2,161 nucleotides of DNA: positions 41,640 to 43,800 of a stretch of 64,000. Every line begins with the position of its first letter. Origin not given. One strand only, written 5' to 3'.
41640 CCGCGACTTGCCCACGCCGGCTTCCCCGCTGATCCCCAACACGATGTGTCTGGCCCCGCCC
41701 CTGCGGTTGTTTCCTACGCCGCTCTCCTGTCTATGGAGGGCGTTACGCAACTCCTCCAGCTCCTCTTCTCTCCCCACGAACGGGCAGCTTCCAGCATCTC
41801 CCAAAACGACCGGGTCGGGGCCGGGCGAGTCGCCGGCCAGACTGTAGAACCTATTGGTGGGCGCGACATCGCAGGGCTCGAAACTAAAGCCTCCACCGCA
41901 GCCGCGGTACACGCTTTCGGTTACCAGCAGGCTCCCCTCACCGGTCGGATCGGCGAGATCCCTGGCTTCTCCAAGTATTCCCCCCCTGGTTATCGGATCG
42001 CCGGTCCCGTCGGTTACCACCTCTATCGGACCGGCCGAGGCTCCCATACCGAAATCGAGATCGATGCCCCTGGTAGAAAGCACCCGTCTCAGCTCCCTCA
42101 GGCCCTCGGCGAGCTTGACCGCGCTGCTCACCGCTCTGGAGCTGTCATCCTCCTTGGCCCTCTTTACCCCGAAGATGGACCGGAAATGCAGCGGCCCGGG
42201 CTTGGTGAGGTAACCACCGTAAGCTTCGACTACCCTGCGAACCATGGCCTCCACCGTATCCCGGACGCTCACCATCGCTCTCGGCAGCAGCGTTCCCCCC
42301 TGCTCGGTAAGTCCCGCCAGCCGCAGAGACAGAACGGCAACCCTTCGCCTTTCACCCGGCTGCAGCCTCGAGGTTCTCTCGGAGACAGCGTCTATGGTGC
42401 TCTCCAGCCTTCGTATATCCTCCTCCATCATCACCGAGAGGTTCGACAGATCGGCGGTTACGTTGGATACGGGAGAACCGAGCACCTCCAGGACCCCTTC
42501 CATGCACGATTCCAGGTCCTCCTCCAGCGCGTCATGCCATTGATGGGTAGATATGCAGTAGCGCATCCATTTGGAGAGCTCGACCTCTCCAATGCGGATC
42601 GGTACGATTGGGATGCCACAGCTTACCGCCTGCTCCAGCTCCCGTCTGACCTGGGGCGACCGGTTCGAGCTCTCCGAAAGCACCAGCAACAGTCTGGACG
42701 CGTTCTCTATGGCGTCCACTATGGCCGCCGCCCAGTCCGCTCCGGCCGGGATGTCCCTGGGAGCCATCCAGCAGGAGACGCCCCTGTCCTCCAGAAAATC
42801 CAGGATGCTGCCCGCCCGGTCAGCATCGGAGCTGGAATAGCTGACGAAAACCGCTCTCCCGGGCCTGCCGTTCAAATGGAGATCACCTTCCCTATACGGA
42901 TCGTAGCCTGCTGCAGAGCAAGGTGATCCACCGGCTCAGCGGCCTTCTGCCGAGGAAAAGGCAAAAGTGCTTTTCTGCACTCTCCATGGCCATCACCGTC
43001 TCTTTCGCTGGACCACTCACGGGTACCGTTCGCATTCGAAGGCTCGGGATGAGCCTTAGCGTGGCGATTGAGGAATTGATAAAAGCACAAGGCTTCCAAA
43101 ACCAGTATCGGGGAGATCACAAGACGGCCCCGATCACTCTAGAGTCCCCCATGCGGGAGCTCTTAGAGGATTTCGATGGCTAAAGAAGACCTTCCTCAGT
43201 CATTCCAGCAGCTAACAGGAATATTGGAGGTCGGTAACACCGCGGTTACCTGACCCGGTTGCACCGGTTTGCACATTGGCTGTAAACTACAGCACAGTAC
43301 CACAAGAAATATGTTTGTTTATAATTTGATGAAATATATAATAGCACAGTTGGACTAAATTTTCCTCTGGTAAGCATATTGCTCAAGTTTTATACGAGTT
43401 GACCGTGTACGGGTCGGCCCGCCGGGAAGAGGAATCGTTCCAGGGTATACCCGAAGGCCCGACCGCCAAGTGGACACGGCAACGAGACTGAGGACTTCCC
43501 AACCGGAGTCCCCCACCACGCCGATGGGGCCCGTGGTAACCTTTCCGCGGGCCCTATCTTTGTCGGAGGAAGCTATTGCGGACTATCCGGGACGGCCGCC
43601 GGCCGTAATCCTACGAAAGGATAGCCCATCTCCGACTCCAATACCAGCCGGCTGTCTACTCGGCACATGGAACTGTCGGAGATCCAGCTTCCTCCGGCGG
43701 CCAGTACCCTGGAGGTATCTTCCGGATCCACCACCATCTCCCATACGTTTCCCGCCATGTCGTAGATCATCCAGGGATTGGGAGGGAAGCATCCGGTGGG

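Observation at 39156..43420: Giant TIR-cyclase-STAND-TPR protein behind an AT-rich island: candidate defence/signalling module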

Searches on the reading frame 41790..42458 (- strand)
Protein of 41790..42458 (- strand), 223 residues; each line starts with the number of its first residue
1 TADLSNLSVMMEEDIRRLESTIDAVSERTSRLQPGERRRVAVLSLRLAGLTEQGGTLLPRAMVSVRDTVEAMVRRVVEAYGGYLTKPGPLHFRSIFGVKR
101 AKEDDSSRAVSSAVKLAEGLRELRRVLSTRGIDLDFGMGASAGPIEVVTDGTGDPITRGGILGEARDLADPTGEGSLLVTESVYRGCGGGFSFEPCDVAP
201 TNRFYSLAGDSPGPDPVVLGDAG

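Call 27: search_solved_structures(query=A2, max_evalue=1, show_alignments=3)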
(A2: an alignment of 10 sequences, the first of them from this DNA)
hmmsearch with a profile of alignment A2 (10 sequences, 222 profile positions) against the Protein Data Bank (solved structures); distinct sequences matched with E-value up to 1: 10.
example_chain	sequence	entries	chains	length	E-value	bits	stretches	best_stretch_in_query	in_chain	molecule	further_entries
2w01_A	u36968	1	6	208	2.2e-10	43.7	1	35-159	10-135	ADENYLATE CYCLASE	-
6fht_A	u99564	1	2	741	1.1e-09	41.5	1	34-158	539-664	Bacteriophytochrome,Adenylate cyclase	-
3r5g_A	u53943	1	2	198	1.5e-07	34.5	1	36-190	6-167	CyaB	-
6aoa_A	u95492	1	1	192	0.041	16.7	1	77-200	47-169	Bacterio-rhodopsin/guanylyl cyclase 1 fusion protein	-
1wc0_A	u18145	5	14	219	0.045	16.5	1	70-183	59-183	ADENYLATE CYCLASE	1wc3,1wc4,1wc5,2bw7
1wc1_A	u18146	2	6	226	0.046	16.5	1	69-183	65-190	ADENYLATE CYCLASE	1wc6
5oyh_A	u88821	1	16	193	0.17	14.7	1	77-200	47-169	Nucleotide cyclase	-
6ao9_A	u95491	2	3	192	0.17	14.6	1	78-200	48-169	Bacterio-rhodopsin/guanylyl cyclase 1 fusion protein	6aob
1wp7_A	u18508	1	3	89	0.37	13.6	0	12-45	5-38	fusion protein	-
1wp8_A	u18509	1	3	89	0.58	12.9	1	12-47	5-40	Fusion glycoprotein F0,Fusion glycoprotein F0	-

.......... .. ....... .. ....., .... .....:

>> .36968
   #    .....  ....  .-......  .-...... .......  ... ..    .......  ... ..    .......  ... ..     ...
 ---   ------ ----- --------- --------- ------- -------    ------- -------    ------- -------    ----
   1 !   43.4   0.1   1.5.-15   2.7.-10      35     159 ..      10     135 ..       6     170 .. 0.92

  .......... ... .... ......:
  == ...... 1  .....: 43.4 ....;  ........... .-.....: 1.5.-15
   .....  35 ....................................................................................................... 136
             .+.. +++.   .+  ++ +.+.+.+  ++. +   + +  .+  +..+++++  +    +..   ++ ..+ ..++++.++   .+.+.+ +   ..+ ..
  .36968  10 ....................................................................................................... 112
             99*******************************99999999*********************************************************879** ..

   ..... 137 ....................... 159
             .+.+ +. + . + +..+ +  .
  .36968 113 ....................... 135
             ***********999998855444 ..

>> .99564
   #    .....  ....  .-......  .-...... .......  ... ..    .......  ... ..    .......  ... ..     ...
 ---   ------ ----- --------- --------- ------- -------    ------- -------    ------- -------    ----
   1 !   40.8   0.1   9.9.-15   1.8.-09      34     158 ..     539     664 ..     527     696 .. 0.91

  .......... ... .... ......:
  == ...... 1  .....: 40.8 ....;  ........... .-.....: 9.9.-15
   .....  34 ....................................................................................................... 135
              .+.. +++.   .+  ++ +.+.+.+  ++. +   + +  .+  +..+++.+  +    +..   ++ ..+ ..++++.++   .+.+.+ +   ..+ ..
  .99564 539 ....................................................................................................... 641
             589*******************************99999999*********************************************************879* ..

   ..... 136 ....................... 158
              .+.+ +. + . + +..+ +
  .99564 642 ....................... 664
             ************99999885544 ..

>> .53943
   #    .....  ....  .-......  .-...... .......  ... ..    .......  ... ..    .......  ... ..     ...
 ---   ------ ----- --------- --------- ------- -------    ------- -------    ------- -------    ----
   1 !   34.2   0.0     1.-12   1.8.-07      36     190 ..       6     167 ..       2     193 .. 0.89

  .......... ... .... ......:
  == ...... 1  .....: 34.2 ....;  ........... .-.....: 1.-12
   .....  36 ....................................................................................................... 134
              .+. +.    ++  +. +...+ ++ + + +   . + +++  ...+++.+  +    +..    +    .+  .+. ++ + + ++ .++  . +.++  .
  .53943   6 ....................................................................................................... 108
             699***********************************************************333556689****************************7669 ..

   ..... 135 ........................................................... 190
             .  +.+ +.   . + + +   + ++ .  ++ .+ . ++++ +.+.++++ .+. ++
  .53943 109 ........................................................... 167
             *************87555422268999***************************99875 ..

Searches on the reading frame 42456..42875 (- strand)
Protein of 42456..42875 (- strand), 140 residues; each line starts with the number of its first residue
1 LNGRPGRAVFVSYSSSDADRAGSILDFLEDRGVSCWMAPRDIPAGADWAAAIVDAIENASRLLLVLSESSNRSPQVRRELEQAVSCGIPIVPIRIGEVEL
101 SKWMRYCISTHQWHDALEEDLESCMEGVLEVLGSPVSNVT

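Call 28: search_solved_structures(query=window:42456-42875:-, max_evalue=1, show_alignments=4)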
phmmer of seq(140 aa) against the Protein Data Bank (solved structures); distinct sequences matched with E-value up to 1: 12.
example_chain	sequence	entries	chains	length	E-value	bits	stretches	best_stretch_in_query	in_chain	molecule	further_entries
6wt6_A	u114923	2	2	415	5.4e-07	33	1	9-98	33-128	Metazoan TIR-STING fusion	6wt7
4w8h_A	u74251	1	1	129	0.0042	20.3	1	11-100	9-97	Toll-receptor-related 2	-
4w8g_A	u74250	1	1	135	0.0048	20.2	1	11-100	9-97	Toll-receptor-related 2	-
7ylf_A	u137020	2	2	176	0.038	17.3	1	9-74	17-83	Toll-like receptor 15 | Toll-like receptor 2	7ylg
9mud_K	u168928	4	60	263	0.086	16.1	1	9-86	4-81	Cat1 (CRISPR associated TIR 1) pentagonal filament | Cat1 (CRISPR associated TIR 1) pentagonal filament assembly | Cat1 (CRISPR-associated TIR 1)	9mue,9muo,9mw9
9mw1_B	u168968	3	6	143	0.3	14.3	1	8-95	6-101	NAD(+) hydrolase SARM1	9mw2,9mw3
9hq0_A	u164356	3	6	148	0.33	14.2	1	8-96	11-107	NAD(+) hydrolase SARM1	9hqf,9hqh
6o0u_A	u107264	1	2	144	0.34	14.2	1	9-95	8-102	Sterile alpha and TIR motif-containing protein 1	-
7fch_A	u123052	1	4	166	0.34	14.2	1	25-88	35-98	Interleukin-18 receptor accessory protein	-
10ra_A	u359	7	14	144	0.34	14.2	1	9-96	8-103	Sterile alpha and TIR motif-containing protein 1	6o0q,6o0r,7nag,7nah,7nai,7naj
10rb_A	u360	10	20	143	0.34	14.2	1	9-96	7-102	NAD(+) hydrolase SARM1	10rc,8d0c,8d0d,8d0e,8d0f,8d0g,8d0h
9tzw_A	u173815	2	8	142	0.36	14.1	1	9-96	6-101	NAD(+) hydrolase SARM1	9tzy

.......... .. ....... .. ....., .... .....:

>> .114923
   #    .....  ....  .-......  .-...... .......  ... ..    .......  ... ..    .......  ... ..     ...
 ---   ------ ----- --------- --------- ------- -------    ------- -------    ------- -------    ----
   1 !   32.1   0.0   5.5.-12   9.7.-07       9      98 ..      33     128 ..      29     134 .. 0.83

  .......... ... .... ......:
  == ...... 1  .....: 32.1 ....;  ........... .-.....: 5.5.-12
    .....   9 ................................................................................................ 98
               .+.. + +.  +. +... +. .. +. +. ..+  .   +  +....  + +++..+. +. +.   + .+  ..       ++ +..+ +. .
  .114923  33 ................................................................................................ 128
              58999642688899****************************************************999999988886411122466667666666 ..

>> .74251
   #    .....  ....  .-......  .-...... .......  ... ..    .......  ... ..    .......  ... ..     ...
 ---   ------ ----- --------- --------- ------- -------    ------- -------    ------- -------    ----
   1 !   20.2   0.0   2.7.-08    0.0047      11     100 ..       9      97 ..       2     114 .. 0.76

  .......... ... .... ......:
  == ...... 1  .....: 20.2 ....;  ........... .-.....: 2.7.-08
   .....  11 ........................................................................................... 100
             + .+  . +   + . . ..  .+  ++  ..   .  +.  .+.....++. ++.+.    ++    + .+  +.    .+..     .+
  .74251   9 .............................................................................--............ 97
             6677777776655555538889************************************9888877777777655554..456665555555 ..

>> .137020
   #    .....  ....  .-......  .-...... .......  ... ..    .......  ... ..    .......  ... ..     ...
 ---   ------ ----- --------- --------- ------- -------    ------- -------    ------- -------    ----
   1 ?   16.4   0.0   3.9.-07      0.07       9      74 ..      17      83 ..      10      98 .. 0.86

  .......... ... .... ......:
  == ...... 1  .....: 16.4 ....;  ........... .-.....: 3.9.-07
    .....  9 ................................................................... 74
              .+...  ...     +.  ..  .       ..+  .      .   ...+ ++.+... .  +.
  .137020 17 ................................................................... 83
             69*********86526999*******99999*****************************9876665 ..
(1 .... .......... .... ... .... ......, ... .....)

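Call 65: search_solved_structures(query=A5, max_evalue=0.1, show_alignments=5)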
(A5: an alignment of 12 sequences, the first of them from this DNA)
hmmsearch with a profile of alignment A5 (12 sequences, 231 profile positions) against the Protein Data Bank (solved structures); distinct sequences matched with E-value up to 0.1: 23.
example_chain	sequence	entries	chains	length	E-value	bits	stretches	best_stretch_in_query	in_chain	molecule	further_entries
6wt6_A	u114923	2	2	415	1.6e-10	44.6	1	6-96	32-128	Metazoan TIR-STING fusion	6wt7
4w8h_A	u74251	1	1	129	7.4e-07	32.6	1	1-66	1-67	Toll-receptor-related 2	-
4w8g_A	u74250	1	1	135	8.3e-07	32.4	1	1-66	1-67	Toll-receptor-related 2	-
9mud_K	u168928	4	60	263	1.2e-05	28.6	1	7-92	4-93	Cat1 (CRISPR associated TIR 1) pentagonal filament | Cat1 (CRISPR associated TIR 1) pentagonal filament assembly | Cat1 (CRISPR-associated TIR 1)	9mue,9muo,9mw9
4om7_A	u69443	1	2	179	1.9e-05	28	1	7-71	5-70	Toll-like receptor 6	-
7ylf_A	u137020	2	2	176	4.2e-05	26.9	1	6-78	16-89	Toll-like receptor 15 | Toll-like receptor 2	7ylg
4lqd_A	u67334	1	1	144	0.0001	25.6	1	3-65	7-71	Toll/interleukin-1 receptor domain-containing adapter protein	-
2y92_A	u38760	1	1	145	0.00011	25.5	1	3-65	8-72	TOLL/INTERLEUKIN-1 RECEPTOR DOMAIN-CONTAINING ADAPTER PROTEIN,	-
8jzm_A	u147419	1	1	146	0.00011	25.5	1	3-65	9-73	Toll/interleukin-1 receptor domain-containing adapter protein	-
3ub4_A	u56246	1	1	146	0.00011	25.5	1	3-65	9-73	Toll/interleukin-1 receptor domain-containing adapter protein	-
3ub2_A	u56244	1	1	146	0.00011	25.5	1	3-65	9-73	Toll/interleukin-1 receptor domain-containing adapter protein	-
4fz5_A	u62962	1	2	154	0.00012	25.4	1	3-65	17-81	Toll/interleukin-1 receptor domain-containing adapter protein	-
5uzb_A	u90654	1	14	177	0.00015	25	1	3-65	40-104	Toll/interleukin-1 receptor domain-containing adapter protein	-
9fqm_B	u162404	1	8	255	0.0003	24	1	3-65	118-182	Toll/interleukin-1 receptor domain-containing adapter protein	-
1fyw_A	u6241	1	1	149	0.00092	22.5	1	6-78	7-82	TOLL-LIKE RECEPTOR 2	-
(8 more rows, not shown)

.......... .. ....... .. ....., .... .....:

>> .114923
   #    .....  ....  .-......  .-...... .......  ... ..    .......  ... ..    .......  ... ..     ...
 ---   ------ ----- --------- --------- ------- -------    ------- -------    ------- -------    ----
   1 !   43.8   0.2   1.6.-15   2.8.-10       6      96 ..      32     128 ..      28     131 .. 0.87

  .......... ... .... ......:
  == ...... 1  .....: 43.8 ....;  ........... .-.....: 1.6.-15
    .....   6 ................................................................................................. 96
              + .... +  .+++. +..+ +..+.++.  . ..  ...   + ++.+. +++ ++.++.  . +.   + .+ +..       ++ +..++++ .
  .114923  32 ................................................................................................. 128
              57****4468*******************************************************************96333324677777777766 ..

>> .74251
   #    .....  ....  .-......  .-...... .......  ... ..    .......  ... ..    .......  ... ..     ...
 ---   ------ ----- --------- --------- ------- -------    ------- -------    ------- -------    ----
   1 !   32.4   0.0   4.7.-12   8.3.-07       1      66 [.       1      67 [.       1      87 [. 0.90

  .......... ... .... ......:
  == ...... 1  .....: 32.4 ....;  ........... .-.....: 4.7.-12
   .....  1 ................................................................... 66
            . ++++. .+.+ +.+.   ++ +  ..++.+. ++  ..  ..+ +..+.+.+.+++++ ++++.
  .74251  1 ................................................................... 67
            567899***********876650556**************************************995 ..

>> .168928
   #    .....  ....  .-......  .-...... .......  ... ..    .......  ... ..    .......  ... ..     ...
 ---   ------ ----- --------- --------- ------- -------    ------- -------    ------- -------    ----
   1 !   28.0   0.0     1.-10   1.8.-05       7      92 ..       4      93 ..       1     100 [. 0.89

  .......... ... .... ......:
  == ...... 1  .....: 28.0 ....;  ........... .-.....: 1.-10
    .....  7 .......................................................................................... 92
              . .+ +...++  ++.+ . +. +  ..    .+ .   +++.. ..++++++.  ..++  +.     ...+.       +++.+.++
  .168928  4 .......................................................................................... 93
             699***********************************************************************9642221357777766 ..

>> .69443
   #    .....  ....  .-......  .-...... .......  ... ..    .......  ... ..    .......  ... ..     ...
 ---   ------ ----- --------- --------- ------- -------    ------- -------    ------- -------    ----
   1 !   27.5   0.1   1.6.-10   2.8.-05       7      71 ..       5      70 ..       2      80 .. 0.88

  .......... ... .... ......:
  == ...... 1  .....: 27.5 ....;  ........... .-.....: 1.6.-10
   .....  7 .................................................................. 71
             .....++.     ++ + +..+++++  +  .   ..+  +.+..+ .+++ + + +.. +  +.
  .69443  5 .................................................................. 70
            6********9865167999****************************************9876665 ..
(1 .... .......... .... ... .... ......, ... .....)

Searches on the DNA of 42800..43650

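Call 55: search_rna_families(source=window, start=42800, end=43650, threshold=evalue, max_evalue=1)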
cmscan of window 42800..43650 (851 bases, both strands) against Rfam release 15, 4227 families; matches with E-value up to 1: 0.
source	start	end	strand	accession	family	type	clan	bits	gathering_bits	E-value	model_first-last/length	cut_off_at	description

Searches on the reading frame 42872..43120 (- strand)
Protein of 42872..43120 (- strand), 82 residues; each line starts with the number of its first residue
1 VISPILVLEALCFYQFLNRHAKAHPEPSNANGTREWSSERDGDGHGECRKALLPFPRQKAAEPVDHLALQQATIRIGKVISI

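Call 11: search_protein_families(library=pfam, proteins=[window:42872-43120:-], max_evalue=0.01)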
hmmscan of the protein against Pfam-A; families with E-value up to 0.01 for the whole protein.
window:42872-43120:- (82 aa): 0 families
